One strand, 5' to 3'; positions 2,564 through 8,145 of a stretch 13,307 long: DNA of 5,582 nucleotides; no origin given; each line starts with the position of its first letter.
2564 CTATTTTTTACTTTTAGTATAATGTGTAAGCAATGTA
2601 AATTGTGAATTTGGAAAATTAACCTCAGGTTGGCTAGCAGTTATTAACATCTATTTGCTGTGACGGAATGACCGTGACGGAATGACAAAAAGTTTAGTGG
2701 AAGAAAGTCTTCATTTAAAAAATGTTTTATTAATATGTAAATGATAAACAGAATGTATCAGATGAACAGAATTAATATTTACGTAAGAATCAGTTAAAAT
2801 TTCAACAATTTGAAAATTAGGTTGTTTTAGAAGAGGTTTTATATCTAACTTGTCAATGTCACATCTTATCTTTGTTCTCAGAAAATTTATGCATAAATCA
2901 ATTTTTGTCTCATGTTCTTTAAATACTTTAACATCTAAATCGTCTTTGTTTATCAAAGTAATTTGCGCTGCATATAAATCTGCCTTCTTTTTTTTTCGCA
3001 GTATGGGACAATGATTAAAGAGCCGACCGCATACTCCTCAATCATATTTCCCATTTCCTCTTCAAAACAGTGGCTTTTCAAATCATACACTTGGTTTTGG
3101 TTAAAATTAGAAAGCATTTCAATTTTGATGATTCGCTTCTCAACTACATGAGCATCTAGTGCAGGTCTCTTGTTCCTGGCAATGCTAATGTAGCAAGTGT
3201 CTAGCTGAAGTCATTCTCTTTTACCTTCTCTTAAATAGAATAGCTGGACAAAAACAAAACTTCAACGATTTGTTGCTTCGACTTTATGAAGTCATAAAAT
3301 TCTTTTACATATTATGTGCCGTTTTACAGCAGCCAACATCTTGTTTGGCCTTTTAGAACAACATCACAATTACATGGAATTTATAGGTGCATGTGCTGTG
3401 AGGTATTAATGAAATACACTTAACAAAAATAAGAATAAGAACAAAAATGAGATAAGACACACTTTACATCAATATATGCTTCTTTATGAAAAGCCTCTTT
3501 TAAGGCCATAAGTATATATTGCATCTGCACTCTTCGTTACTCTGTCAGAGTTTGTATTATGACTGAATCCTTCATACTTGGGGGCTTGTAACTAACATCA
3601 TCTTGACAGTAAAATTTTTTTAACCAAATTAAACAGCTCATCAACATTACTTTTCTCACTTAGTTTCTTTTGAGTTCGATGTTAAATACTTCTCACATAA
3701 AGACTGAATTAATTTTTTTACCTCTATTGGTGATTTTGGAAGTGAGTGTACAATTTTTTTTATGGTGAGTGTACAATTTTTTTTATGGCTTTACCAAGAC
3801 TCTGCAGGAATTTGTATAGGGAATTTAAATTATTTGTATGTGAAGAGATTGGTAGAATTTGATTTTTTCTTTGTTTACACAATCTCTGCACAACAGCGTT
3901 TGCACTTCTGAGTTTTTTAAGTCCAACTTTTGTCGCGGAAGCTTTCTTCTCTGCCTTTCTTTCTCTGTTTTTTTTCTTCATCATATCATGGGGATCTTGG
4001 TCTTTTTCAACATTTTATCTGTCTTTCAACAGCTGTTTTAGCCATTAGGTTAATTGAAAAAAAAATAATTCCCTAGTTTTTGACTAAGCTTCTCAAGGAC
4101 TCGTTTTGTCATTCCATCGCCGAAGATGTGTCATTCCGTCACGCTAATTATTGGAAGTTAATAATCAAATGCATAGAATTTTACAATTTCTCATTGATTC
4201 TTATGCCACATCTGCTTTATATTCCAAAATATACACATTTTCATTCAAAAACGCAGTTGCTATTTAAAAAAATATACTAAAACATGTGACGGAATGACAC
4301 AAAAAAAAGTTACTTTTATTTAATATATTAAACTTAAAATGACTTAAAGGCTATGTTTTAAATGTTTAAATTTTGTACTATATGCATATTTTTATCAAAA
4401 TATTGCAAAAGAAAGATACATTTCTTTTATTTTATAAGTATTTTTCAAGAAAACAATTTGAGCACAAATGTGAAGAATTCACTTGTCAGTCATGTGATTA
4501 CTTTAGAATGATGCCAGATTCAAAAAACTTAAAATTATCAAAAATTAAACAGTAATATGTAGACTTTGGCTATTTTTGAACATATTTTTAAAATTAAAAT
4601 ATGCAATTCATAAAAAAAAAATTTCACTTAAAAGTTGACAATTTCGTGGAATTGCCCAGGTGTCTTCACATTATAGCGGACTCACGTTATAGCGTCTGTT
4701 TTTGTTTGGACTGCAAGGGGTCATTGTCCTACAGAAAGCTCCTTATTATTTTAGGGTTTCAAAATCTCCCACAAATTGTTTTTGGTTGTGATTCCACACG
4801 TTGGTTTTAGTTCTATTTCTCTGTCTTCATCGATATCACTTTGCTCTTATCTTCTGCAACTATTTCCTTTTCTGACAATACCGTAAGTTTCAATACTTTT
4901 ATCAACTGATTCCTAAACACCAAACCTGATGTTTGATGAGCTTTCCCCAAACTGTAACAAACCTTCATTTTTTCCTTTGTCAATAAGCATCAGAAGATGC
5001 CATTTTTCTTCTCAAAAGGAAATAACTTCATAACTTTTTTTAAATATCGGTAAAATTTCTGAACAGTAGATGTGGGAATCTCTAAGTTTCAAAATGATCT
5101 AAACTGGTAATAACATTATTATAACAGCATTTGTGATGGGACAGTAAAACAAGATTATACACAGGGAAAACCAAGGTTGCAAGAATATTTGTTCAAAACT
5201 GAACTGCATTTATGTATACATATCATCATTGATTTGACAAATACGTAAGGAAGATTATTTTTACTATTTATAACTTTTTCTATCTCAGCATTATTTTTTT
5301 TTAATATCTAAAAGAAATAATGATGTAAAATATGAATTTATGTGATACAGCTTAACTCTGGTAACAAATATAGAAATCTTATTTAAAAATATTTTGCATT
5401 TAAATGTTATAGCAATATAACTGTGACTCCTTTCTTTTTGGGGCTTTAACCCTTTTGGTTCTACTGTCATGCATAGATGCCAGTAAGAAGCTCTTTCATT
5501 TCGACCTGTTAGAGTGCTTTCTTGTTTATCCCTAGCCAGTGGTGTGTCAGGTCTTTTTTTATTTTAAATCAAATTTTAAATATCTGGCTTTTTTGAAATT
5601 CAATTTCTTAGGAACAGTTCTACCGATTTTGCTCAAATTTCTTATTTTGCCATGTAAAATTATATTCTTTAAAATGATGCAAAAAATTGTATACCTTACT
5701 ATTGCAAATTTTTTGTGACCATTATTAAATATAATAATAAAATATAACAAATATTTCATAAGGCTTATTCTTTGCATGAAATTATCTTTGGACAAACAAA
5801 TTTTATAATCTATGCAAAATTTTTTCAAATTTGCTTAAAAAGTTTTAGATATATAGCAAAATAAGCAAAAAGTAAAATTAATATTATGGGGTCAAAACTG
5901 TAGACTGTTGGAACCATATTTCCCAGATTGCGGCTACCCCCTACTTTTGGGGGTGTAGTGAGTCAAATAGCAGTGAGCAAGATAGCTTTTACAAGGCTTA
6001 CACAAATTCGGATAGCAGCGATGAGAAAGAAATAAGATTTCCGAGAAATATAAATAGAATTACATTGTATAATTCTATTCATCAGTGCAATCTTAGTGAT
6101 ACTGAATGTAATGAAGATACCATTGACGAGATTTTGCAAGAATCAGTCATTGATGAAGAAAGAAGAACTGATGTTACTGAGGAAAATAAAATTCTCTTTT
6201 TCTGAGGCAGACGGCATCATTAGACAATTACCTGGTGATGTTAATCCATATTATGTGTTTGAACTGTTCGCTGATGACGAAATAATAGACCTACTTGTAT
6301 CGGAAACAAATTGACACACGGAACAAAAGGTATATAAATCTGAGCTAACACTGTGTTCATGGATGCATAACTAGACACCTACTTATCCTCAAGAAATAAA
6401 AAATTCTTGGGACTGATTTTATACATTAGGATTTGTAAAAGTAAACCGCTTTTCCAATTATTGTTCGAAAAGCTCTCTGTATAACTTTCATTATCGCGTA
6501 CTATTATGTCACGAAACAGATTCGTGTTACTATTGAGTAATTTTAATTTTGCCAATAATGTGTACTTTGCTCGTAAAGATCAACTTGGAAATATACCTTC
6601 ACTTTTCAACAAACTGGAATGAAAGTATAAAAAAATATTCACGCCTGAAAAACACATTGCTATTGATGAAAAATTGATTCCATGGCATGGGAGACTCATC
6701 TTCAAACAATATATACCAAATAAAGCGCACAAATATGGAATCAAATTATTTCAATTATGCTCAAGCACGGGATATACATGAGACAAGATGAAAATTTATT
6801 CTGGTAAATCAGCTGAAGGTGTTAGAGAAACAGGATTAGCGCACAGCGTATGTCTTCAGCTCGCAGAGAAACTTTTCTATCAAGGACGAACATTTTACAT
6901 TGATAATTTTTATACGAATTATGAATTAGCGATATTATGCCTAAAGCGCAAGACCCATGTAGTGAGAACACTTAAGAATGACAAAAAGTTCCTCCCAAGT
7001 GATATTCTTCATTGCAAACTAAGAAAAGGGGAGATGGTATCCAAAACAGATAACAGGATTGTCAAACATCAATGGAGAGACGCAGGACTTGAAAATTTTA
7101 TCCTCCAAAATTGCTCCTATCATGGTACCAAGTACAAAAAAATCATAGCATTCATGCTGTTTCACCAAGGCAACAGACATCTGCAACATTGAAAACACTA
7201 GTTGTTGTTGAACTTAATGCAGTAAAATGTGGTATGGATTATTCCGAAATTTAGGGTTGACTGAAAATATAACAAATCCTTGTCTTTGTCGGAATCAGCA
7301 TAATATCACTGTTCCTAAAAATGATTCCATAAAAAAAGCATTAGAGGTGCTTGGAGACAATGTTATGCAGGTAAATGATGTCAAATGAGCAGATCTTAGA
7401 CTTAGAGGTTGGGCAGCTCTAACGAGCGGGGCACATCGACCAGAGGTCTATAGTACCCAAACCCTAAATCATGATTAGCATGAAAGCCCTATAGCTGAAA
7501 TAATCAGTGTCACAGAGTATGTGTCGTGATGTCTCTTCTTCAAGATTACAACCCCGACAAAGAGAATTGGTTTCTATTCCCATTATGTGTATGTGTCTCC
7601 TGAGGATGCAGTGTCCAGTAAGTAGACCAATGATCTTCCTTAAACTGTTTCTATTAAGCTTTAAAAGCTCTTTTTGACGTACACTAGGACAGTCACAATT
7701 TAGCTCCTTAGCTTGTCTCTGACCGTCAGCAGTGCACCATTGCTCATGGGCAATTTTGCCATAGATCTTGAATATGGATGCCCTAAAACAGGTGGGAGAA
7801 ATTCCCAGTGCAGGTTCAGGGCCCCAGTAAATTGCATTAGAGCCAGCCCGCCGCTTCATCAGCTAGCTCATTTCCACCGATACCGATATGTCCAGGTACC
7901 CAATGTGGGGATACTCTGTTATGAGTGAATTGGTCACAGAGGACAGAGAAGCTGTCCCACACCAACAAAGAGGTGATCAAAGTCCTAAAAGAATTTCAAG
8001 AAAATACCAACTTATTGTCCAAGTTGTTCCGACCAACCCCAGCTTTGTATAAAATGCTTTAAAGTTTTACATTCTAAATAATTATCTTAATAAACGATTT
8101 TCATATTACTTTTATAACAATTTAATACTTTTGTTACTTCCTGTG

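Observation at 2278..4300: Phased array of a 14-nt motif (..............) with inverted doublets bracketing a ~1.5-kb segment: candidate uncharacterised TIR element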

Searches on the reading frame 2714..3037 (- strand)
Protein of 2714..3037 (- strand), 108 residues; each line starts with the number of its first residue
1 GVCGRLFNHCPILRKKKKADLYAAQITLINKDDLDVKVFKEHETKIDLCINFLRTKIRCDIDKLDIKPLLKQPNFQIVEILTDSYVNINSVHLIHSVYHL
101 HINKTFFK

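Call 40: search_protein_representatives(protein=window:2714-3037:-)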
Query: 108 residues. Proteins with E-value up to 0.001 (for the whole library): 0; up to 1e-10: 0; up to 1e-30: 0. The best 0 are listed.
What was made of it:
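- Tried and rejected: The 108-aa stop-free piece gave 0 hits (call 40).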

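Call 70: predict_structure(protein=window:2714-2995:-)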
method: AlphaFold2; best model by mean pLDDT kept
length: 94 residues; sequences in the alignment: 1
mean_pLDDT: 48.8   pTM: 0.34
mean pLDDT of the five models: 48.8, 37.6, 36.6, 35.4, 34.9
residues with pLDDT >= 90: 0; 70-90: 0; 50-70: 51; < 50: 43
segments of 3 or more residues with pLDDT < 50: 1-8, 28-31, 49-52, 59-63, 67-82
pLDDT, mean of each block of 10 residues (from residue 1): 46 57 51 55 52 50 46 31 53 46
secondary structure, 60 per line:
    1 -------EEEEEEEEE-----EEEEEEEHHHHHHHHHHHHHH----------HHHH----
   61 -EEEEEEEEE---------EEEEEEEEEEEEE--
elements in order: E8-16 E22-28 H29-42 H53-56 E62-70 E80-92

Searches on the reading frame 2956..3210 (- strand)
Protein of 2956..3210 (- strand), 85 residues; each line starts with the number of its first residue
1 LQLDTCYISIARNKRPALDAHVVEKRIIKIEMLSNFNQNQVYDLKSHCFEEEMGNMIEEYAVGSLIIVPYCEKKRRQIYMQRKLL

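Call 73: predict_structure(protein=window:2956-3210:-)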
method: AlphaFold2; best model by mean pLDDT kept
length: 85 residues; sequences in the alignment: 1
mean_pLDDT: 43.3   pTM: 0.27
mean pLDDT of the five models: 43.3, 41.6, 39.7, 38.6, 32.9
residues with pLDDT >= 90: 0; 70-90: 0; 50-70: 18; < 50: 67
segments of 3 or more residues with pLDDT < 50: 1-4, 18-27, 29-62, 73-85
pLDDT, mean of each block of 10 residues (from residue 1): 49 47 45 40 43 37 51 39 33
secondary structure, 60 per line:
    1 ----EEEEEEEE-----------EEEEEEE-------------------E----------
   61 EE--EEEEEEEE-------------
elements in order: E5-12 E24-30 E65-72
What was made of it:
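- The ORF has no detectable homologue and gave only low-confidence structure models (pLDDT 43-49, calls 70 and 73), so it may never have been a gene.
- Tried and rejected: AlphaFold models were too poor (pLDDT 48.8 and 43.3, calls 70 and 73) to justify fold searches.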

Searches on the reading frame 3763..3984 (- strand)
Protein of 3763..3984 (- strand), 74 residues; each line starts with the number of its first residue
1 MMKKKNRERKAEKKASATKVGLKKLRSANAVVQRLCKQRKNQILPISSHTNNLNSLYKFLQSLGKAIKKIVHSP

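Call 11: list_cluster_members(proteins=[window:3763-3984:-, window:2714-2956:-, window:2227-2412:-, window:4080-4277:+, window:6788-7189:+, window:7467-7859:-, window:842-1135:+, window:4601-4807:+, window:1674-1874:+, window:6096-6311:+])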
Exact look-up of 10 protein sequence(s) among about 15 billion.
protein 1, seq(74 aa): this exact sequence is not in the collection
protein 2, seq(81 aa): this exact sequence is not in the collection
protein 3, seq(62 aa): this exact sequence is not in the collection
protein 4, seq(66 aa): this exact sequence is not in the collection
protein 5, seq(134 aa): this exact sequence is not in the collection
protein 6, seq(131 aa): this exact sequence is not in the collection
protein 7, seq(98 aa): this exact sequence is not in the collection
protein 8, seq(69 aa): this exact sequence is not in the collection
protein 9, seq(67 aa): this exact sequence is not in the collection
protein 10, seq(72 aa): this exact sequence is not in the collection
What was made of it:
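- Tried and rejected: (3) Ten window ORFs were looked up by exact sequence and none is in the protein collection (call 11), so the source genome could not be reached through find_encoding_contigs.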

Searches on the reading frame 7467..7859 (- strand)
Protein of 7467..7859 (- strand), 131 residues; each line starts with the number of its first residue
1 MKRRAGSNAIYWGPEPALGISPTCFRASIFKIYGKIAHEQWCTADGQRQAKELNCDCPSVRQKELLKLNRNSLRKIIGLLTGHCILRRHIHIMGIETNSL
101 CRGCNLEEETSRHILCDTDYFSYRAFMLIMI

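Call 9: search_protein_families(library=pfam, max_evalue=1, proteins=[window:7467-7859:-])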
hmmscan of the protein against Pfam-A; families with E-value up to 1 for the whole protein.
seq(131 aa): 1 family
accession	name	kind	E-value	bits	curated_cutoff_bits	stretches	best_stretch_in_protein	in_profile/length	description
PF13966.11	zf-RVT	-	0.0011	20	27.5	1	80-119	40-79/85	zinc-binding in reverse transcriptase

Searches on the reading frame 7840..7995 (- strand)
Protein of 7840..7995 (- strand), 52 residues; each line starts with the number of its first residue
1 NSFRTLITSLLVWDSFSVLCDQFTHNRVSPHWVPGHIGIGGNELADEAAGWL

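Call 74: search_protein_families(library=pfam, max_evalue=1, proteins=[window:7840-7995:-])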
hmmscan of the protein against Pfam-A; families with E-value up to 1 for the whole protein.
seq(52 aa): 1 family
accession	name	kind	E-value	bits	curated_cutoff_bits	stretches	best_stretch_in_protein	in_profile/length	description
PF00075.30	RNase_H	-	5.9e-05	23.7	25.8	1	21-49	107-136/141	RNase H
